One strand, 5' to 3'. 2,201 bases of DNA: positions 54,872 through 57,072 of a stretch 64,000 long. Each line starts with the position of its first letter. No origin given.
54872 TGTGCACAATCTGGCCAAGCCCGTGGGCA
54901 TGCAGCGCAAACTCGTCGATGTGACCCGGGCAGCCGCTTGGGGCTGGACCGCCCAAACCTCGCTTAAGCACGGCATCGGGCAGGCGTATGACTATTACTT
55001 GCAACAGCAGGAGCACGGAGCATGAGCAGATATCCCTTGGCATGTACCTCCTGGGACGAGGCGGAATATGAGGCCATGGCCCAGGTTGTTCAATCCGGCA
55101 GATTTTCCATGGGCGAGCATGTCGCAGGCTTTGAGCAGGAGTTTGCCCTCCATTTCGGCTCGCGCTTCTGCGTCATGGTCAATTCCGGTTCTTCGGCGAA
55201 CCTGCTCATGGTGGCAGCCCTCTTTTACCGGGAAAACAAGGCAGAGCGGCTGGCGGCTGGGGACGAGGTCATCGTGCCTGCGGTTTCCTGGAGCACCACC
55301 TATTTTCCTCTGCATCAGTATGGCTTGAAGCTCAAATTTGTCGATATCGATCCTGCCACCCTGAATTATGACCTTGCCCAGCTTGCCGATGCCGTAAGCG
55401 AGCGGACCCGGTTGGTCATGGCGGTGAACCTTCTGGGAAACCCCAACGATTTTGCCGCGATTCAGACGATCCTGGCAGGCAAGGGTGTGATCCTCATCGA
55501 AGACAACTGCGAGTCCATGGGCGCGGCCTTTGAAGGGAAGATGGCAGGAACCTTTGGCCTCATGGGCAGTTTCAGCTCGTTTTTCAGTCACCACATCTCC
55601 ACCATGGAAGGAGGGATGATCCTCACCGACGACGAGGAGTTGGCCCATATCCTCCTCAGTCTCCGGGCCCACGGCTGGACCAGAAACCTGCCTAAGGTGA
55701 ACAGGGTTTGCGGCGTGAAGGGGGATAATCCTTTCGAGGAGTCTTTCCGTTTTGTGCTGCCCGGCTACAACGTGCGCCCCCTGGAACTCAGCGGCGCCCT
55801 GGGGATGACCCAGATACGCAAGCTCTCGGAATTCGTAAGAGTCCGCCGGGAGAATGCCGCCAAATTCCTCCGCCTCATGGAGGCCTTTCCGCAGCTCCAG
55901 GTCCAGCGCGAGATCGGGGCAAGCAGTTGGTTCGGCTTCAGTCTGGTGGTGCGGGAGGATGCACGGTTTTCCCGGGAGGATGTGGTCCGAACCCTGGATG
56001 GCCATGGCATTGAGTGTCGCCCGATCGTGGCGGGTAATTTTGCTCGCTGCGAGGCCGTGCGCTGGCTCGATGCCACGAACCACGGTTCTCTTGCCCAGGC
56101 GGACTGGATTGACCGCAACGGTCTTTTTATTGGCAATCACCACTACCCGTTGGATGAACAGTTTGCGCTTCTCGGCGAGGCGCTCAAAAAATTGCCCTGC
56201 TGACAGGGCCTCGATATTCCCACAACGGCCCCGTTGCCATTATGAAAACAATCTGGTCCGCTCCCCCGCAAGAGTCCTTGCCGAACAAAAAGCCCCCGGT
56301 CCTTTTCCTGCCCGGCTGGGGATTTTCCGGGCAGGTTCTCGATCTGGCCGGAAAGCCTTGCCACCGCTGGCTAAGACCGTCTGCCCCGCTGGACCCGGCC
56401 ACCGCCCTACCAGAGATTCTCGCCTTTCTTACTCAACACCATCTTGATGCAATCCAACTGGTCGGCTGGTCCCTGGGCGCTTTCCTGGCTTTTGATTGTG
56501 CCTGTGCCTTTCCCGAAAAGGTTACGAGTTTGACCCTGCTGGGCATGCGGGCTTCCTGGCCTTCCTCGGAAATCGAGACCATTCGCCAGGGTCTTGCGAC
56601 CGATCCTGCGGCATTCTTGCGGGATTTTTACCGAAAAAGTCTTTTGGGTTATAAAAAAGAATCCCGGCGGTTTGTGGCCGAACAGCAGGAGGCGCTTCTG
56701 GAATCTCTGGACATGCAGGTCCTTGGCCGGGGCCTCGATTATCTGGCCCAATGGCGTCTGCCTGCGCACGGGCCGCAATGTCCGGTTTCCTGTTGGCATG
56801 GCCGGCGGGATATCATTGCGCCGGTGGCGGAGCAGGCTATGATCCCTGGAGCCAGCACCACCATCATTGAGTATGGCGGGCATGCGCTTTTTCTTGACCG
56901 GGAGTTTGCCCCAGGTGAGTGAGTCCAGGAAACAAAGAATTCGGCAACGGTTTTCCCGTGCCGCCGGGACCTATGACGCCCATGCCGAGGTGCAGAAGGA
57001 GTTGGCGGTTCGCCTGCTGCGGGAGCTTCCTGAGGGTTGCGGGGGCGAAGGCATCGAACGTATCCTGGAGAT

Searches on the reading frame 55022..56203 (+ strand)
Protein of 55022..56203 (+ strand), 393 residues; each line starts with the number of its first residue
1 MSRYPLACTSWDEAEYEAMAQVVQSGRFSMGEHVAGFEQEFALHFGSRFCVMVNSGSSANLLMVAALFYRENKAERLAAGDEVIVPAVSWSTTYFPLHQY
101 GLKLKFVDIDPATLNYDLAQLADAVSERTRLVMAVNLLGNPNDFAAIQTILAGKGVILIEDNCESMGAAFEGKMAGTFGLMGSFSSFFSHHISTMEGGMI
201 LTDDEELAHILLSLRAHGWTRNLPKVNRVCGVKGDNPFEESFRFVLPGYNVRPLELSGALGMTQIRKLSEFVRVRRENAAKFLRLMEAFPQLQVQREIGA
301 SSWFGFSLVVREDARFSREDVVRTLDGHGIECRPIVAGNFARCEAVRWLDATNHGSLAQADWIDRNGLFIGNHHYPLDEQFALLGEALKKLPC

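Call 74: search_protein_families(library=pfam, proteins=[window:55022-56203:+], max_evalue=0.0001)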
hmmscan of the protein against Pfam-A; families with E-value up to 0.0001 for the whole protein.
window:55022-56203:+ (393 aa): 1 family
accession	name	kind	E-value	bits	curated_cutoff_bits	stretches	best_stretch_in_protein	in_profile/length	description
PF01041.23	DegT_DnrJ_EryC1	-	1.2e-71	242.3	19.8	1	12-373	4-344/360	DegT/DnrJ/EryC1/StrS aminotransferase family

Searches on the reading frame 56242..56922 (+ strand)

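Call 74: search_protein_families(library=pfam, proteins=[window:56242-56922:+], max_evalue=0.0001)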
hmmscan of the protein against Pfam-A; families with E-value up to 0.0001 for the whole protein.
window:56242-56922:+ (226 aa): 3 families
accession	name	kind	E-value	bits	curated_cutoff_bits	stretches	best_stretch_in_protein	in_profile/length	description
PF12697.13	Abhydrolase_6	-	9.2e-12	46.5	26.3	1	20-220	1-210/217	Alpha/beta hydrolase family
PF00561.26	Abhydrolase_1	-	9.3e-08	32.5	25.8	1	61-132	61-131/245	alpha/beta hydrolase fold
PF00975.26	Thioesterase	-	2.7e-05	25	26.4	1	58-131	54-127/226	Thioesterase domain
